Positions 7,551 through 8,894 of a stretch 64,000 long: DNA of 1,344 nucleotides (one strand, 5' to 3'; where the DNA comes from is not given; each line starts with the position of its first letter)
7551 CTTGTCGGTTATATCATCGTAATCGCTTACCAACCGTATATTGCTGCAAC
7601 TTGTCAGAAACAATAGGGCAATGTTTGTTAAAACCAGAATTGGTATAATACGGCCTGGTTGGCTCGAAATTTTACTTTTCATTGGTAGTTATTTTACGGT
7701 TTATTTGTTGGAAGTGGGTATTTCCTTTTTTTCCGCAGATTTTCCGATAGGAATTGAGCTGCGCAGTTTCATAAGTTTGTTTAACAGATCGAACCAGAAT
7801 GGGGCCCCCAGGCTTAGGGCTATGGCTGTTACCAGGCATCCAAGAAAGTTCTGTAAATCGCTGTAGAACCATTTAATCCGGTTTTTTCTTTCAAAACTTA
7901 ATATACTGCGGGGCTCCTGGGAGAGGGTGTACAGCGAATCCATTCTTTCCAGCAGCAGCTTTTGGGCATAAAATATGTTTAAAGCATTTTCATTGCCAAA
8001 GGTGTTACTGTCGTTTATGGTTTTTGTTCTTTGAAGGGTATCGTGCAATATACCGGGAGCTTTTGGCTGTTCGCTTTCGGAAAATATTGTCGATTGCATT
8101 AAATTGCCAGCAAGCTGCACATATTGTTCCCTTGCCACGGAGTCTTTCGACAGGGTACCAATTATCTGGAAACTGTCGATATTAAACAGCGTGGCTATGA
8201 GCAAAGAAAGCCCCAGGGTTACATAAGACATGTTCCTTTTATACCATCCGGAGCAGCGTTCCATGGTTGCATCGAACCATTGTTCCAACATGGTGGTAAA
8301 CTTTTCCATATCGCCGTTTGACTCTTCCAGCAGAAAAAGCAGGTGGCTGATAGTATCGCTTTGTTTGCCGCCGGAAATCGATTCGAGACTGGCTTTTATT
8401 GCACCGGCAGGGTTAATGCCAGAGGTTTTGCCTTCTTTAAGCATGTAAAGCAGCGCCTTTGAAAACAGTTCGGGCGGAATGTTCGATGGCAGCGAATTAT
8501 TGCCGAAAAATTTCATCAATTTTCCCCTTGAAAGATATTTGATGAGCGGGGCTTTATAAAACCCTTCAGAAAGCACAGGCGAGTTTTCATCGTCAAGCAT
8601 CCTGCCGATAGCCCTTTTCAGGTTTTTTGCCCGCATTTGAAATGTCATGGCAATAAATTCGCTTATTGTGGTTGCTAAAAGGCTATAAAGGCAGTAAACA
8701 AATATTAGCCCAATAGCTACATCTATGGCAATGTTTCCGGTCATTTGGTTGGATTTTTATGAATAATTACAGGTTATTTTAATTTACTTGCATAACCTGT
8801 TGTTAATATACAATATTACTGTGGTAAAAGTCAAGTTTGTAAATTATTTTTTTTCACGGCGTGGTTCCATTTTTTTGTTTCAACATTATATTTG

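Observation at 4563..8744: Five-gene envelope module around a signal-less M15 wall peptidase: lysis-cassette-like or effector/immunity-like, with no phage or secretion-system context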

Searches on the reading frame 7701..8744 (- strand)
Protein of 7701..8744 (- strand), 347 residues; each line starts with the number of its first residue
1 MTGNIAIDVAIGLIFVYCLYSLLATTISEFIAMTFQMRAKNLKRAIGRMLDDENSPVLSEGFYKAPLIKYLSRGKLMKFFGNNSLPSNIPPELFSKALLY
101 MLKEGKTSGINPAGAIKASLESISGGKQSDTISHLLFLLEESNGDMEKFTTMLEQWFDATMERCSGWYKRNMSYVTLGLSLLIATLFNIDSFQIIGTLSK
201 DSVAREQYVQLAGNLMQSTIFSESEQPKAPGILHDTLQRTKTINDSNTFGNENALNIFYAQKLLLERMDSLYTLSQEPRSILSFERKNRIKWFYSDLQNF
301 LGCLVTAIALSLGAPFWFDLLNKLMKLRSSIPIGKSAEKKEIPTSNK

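Call 3: search_protein_families(library=pfam, proteins=[window:7701-8744:-], max_evalue=1)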
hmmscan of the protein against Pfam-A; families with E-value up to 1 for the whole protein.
window:7701-8744:- (347 aa): 0 families

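Call 4: search_protein_families(library=padloc, proteins=[window:7701-8744:-], max_evalue=1)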
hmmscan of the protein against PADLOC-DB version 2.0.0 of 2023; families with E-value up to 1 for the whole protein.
window:7701-8744:- (347 aa): 0 families

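Call 5: search_protein_families(library=ncbifam, proteins=[window:7701-8744:-], max_evalue=1)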
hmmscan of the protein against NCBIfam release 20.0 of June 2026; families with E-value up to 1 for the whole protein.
window:7701-8744:- (347 aa): 0 families

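Call 6: search_protein_families(library=phrogs, proteins=[window:7701-8744:-], max_evalue=1)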
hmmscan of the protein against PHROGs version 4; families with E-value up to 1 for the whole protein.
window:7701-8744:- (347 aa): 0 families

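Call 10: find_homologous_proteins(query=window:7701-8744:-)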
Query window:7701-8744:- (347 aa): 5897 proteins with E <= 0.001 among 8000 candidates; the best 120 are listed.
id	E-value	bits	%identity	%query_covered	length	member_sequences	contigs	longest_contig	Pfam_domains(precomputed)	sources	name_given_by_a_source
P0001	1.1e-224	763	100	100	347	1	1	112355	-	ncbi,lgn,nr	ncbi:MAG: hypothetical protein JXB34_09290 [Bacteroidales bacterium]|nr:hypothetical protein [Bacter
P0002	2.2e-128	446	60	98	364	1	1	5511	-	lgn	-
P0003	3.4e-124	432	59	96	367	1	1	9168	-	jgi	jgi:hypothetical protein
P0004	8.7e-109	382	56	99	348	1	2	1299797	-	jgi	jgi:hypothetical protein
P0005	7.1e-105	369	54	96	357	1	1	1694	-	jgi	-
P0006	5.8e-102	359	51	98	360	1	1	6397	-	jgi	jgi:hypothetical protein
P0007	5.6e-98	346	48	98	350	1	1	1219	-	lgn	-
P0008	7.7e-98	346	50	99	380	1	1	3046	-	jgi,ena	-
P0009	8.4e-94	333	51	98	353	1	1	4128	-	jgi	jgi:hypothetical protein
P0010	3.7e-93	330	48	100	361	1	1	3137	-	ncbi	-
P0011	6.7e-93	330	49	98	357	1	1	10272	-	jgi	jgi:hypothetical protein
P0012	9.6e-92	326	48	96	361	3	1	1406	-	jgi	jgi:hypothetical protein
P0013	6.4e-91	323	49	96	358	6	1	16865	-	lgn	-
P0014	6.0e-85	304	47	100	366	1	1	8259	-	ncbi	-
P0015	8.8e-84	300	44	99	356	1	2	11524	-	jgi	jgi:hypothetical protein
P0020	2.3e-79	285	46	95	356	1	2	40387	-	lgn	-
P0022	8.7e-78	280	44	98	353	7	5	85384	-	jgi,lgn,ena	-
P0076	1.2e-52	197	33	63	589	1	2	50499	-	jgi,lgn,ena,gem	jgi:hypothetical protein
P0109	2.1e-50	190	33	98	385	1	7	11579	PF19368.6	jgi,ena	-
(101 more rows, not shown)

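Call 12: find_related_loci(query=A1, collection=genome_contigs, flank=8000)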
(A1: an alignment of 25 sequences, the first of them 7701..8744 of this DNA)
Query A1 (347 aa) in genome_contigs; peptide patterns used: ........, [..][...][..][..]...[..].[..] (x = any residue, [..] = any of these).
600 stretches matched a pattern (row limit reached: there are more); 565 encode a relative of the query (tblastn E <= 1e-3); the best 80 are kept; 80 distinct loci.
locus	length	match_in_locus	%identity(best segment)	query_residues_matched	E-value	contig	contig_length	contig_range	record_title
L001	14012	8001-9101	41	1-341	2e-84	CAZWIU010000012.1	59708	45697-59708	MAG TPA_asm: uncultured Bacteroidales bacterium isolate SRP167436_co1_197 genome assembly, contig: NODE_570_length_59708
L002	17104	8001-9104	38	1-340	4e-61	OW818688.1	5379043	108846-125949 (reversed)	metagenome genome assembly, chromosome: 1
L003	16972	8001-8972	37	1-330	7e-61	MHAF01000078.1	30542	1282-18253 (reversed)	MAG: Ignavibacteria bacterium RBG_16_34_14 RBG_16_scaffold_2820, whole genome shotgun sequence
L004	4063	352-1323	38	1-330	3e-59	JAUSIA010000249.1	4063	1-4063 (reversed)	MAG: Ignavibacteria bacterium isolate E14_metabat.bin.218 E14_k141_1274565, whole genome shotgun sequence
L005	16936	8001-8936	35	1-332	1e-56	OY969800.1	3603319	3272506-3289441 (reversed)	MAG: uncultured Bacteroidetes bacterium isolate MFD01476.bin.1.32 genome assembly, chromosome: 1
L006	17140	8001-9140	34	1-342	9e-56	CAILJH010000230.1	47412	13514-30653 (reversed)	MAG: uncultured Prolixibacteraceae bacterium isolate MJ-time_bin-5436 genome assembly, contig: bin-5436:230/287, whole g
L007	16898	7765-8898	37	1-331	7e-55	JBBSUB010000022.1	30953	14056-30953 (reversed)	MAG: Chitinophagales bacterium isolate SVL2_sbin.35 SVL2_sbin.35_k141_1044006_length_30953_cov_13.2214, whole genome sho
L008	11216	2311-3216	36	4-330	8e-54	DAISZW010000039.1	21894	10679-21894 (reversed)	MAG TPA_asm: Ignavibacteriaceae bacterium isolate CTOTU25579 NODE_671_length_21894_cov_7.088786, whole genome shotgun se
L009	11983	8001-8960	37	1-340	2e-53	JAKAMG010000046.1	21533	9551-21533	MAG: Bacteroidetes bacterium isolate WY5.bin159 NODE_3787_length_21533_cov_14.545268, whole genome shotgun sequence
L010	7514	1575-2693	36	7-341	2e-53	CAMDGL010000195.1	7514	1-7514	MAG: Chitinophaga pinensis isolate MiH-14oct19-172 genome assembly, contig: MiH-14oct19-C21683, whole genome shotgun seq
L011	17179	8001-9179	33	1-347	3e-53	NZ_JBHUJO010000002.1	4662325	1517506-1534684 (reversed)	Pedobacter mendelii strain CCM 8685 contig_2, whole genome shotgun sequence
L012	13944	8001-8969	35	1-330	2e-52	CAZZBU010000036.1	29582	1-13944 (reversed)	MAG TPA_asm: uncultured Bacteroidales bacterium isolate SRP252850_co1_7 genome assembly, contig: NODE_2670_length_29582_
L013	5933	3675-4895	32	1-330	6e-51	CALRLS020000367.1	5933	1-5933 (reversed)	MAG: Cyanobium sp. NIES-981 isolate JJ-K1D7-64-1-mx-bin570 genome assembly, contig: JJ-SEL19C6-181-C1344, whole genome s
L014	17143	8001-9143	33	1-341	2e-50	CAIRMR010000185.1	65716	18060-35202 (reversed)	MAG: uncultured Bacteroidales bacterium isolate Loclat_bin-01022 genome assembly, contig: bin-01022:185/223, whole genom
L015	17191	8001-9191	33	1-331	1e-49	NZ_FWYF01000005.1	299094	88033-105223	Reichenbachiella faecimaris strain DSM 26133, whole genome shotgun sequence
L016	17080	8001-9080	31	1-332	2e-49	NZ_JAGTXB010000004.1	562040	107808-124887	Chitinophaga hostae strain 2R12 4, whole genome shotgun sequence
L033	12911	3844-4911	34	1-333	3e-46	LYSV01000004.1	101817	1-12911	MAG: Flammeovirgaceae bacterium BBD 1991-12 Richardson_scaffold_51, whole genome shotgun sequence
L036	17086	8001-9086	32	1-339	8e-45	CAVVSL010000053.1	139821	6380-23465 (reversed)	MAG: uncultured Bacteroidetes bacterium isolate MFD02832.bin.2.73 genome assembly, contig: contig_9077, whole genome sho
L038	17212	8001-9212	33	4-340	7e-44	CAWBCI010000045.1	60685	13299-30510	MAG: uncultured Bacteroidales bacterium isolate MFD02923.bin.1.118 genome assembly, contig: contig_44132, whole genome s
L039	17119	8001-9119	31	1-330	4e-43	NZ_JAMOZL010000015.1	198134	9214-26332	Dyadobacter sp. MSC1_007 PNNL_MSC-1_Str_007_scaf0015, whole genome shotgun sequence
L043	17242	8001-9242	30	1-330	7e-42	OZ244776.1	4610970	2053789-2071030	MAG: Ilyomonas sp. isolate 566d262c-3a9e-40be-8ec1-d983a5e4ec1d genome assembly, chromosome: 1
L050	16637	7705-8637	33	5-345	2e-40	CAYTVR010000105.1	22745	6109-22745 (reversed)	MAG TPA_asm: uncultured Saprospiraceae bacterium isolate SRP065251_co2_61 genome assembly, contig: NODE_1118_length_2274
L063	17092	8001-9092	29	1-333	2e-38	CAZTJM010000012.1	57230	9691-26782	MAG TPA_asm: uncultured Limnohabitans sp. isolate SRP329715_co2_239 genome assembly, contig: NODE_1124_length_57230_cov_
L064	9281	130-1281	30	1-330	3e-38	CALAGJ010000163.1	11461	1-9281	MAG TPA_asm: uncultured Parafilimonas sp. isolate SRR6231171_bin.19_CONCOCT_v1.1_MAG genome assembly, contig: ERZ650309.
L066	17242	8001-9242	29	7-346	5e-38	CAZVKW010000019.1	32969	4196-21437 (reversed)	MAG TPA_asm: uncultured Lentimicrobiaceae bacterium isolate SRP272421_co2_10 genome assembly, contig: NODE_2911_length_3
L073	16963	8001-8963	30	1-339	7e-37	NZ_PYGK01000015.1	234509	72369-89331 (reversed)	Chitinophaga ginsengisoli strain DSM 18107 Ga0180988_115, whole genome shotgun sequence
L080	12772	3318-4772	35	1-345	2e-36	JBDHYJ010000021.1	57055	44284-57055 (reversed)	MAG: Chitinophagaceae bacterium isolate AS-MESO-3CA.137 NODE_2158_length_57055_cov_12.727983, whole genome shotgun seque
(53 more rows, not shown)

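Call 21: search_protein_families(library=pfam, alignment_id=A2, max_evalue=0.001)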
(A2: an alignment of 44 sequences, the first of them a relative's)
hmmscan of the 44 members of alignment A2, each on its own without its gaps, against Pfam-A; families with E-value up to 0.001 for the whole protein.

A. member 1, L002:9111-10097:+ (329 aa): 4 families
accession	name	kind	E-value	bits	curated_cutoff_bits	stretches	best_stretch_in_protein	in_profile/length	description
PF01370.27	Epimerase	-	8.5e-18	65.1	20.9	1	4-215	2-237/240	NAD dependent epimerase/dehydratase family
PF04321.23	RmlD_sub_bind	-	1.8e-08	34.3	27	1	1-77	1-66/287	RmlD substrate binding domain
PF16363.11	GDP_Man_Dehyd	-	1.9e-07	31.3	27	1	87-248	120-278/332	GDP-mannose 4,6 dehydratase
PF13460.12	NAD_binding_10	-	0.00047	20.5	27.2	1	7-151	1-145/184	NAD(P)H-binding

B. families by the number of members that match (of 44 scanned): 34 families (the first 25 are shown)
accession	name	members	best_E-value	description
PF00082.27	Peptidase_S8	10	9.1e-37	Subtilase family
PF01042.26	Ribonuc_L-PSP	4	1.2e-31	Endoribonuclease L-PSP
PF01510.30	Amidase_2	2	5.2e-30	N-acetylmuramoyl-L-alanine amidase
PF01374.23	Glyco_hydro_46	2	1.4e-11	Glycosyl hydrolase family 46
PF04185.19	Phosphoesterase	1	2.3e-70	Phosphoesterase family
PF02653.21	BPD_transp_2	1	1.7e-34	Branched-chain amino acid transport system / permease component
PF02620.22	YceD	1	3.7e-30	Large ribosomal RNA subunit accumulation protein YceD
PF14321.11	DUF4382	1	3.5e-28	Domain of unknown function (DUF4382)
PF01734.28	Patatin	1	1.3e-27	Patatin-like phospholipase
PF04794.17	YdjC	1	1.4e-26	YdjC-like protein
PF03266.21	NTPase_1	1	4.3e-23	NTPase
PF01370.27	Epimerase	1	8.5e-18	NAD dependent epimerase/dehydratase family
PF13472.12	Lipase_GDSL_2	1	3e-14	GDSL-like Lipase/Acylhydrolase family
PF13539.11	Peptidase_M15_4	1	6e-14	D-alanyl-D-alanine carboxypeptidase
PF01471.23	PG_binding_1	1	6.7e-14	Putative peptidoglycan binding domain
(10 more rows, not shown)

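Call 24: find_encoding_contigs(protein=P0004, flank=8000, max_places=2)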
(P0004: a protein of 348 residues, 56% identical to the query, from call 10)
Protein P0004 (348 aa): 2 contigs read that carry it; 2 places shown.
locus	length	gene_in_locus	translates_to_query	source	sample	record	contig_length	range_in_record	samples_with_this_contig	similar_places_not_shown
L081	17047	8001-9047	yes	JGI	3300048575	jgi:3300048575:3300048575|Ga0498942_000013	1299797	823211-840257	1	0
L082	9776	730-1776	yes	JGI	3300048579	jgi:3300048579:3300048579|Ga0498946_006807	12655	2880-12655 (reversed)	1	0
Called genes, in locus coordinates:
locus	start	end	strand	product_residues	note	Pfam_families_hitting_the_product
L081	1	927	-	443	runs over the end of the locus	PF01595:CNNM, PF00571:CBS (weak), PF03471:CorC_HlyC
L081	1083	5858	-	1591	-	PF13004:BACON, PF13004:BACON, PF19190:BACON_2, PF13004:BACON, PF19190:BACON_2, PF13004:BACON, PF19190:BACON_2, PF13004:BACON, +8 more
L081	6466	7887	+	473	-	PF01244:Peptidase_M19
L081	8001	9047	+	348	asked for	-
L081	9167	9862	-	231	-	-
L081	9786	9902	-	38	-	-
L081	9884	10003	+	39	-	-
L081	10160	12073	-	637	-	PF00082:Peptidase_S8, PF00932:LTD (weak)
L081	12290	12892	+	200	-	-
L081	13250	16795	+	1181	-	PF07494:Reg_prop (faint), PF08450:SGL (faint), PF07495:Y_Y_Y, PF00989:PAS (weak), PF08448:PAS_4, PF13426:PAS_9 (weak), PF00512:HisKA, PF02518:HATPase_c, +1 more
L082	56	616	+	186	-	PF01244:Peptidase_M19 (weak)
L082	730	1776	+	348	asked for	-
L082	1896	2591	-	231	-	-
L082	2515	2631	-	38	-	-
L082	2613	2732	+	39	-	-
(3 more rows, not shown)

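Call 25: find_related_loci(query=window:7701-8744:-, collection=metagenome_contigs, flank=7000)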
Query window:7701-8744:- (347 aa) in metagenome_contigs; peptide patterns used: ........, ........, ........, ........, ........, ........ (x = any residue, [..] = any of these).
114 stretches matched a pattern; 1 encode a relative of the query (tblastn E <= 1e-3); 1 distinct loci.
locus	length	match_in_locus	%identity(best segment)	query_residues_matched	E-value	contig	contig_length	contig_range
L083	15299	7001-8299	28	7-340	1e-18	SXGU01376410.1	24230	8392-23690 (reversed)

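Call 26: find_encoding_contigs(protein=P0003, flank=8000, max_places=1)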
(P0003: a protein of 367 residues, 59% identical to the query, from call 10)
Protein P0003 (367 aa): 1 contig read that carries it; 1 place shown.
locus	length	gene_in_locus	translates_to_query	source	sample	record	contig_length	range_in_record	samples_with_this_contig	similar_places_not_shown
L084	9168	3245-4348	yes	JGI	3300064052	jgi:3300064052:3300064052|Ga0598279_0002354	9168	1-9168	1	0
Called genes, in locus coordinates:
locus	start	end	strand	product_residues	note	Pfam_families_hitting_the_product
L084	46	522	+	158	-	PF08269:dCache_2, PF17200:sCache_2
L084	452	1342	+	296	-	PF02518:HATPase_c, PF00072:Response_reg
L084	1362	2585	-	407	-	PF00015:MCPsignal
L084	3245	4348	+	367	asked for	-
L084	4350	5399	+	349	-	PF00082:Peptidase_S8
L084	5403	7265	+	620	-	-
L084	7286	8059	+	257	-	-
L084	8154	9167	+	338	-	?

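Call 27: find_encoding_contigs(protein=P0002, flank=8000, max_places=1)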
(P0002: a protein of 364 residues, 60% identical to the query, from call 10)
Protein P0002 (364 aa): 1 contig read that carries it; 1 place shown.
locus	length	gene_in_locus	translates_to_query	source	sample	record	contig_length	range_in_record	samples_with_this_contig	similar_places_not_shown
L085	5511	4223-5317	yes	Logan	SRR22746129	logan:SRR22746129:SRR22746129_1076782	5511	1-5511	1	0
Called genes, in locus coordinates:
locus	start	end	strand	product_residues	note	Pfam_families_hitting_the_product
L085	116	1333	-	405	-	PF28175:T4SS_LegC2C7 (faint), PF00015:MCPsignal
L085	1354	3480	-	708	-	PF06050:HGD-D, PF01869:BcrAD_BadFG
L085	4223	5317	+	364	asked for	-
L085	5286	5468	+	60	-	-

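Call 28: find_encoding_contigs(protein=P0013, flank=8000, max_places=1)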
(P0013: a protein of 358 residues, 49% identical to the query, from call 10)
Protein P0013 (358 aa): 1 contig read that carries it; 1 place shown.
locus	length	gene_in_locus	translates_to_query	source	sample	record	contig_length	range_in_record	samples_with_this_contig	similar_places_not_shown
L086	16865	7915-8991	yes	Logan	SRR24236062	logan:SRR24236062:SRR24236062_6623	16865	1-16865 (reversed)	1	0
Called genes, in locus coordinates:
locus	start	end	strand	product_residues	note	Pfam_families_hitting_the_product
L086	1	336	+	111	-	?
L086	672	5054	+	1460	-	PF24681:Kelch_KLHDC2_KLHL20_DRC7, PF24981:Beta-prop_ATRN-LZTR1, PF24996:NANM, PF13415:Beta-prop_FBX42, PF24996:NANM, PF24681:Kelch_KLHDC2_KLHL20_DRC7, PF24681:Kelch_KLHDC2_KLHL20_DRC7, PF18962:Por_Secre_tail, +9 more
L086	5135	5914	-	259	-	PF08447:PAS_3, PF00196:GerE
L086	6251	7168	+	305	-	-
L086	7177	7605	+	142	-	-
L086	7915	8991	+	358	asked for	-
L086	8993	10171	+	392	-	PF01471:PG_binding_1, PF01510:Amidase_2 (faint)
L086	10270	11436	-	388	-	PF02163:Peptidase_M50, PF13398:Peptidase_M50B, PF07719:TPR_2 (faint), PF13181:TPR_8 (faint), PF13371:TPR_9 (faint), PF00515:TPR_1 (weak), PF13431:TPR_17 (faint), PF13414:TPR_11 (weak), +1 more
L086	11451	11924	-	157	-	-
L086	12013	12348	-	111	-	-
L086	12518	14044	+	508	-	PF00749:tRNA-synt_1c, PF19269:Anticodon_2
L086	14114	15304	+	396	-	PF04468:PSP1, PF28472:PSP1_3rd, PF28473:YaaT_C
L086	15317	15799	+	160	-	PF14109:GldH_lipo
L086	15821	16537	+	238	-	PF02390:Methyltransf_4, PF13847:Methyltransf_31, PF08242:Methyltransf_12 (faint), PF13649:Methyltransf_25 (weak)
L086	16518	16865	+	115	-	PF01035:DNA_binding_1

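Call 29: predict_structure(alignment_id=A3)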
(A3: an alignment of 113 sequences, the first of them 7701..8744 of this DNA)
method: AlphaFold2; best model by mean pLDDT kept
length: 347 residues; sequences in the alignment: 113
mean_pLDDT: 86.4   pTM: 0.80
mean pLDDT of the five models: 86.4, 84.3, 83.9, 83.9, 83.6
residues with pLDDT >= 90: 216; 70-90: 82; 50-70: 35; < 50: 14
segments of 3 or more residues with pLDDT < 50: 228-231, 233-240
pLDDT, mean of each block of 10 residues (from residue 1): 86 95 93 91 96 92 94 73 83 97 81 95 92 97 98 98 95 96 95 95 93 90 58 46 54 77 86 78 80 89 97 95 93 72 71
secondary structure, 60 per line:
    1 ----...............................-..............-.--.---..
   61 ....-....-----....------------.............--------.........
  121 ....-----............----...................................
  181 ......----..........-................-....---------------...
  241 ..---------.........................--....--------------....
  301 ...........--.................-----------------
elements in order: H5-35 H37-50 H59-64 H66-69 H75-78 H91-103 H112-124 H130-141 H146-186 H191-200 H202-217 H219-222 H238-242 H252-276 H279-282 H297-311 H314-330
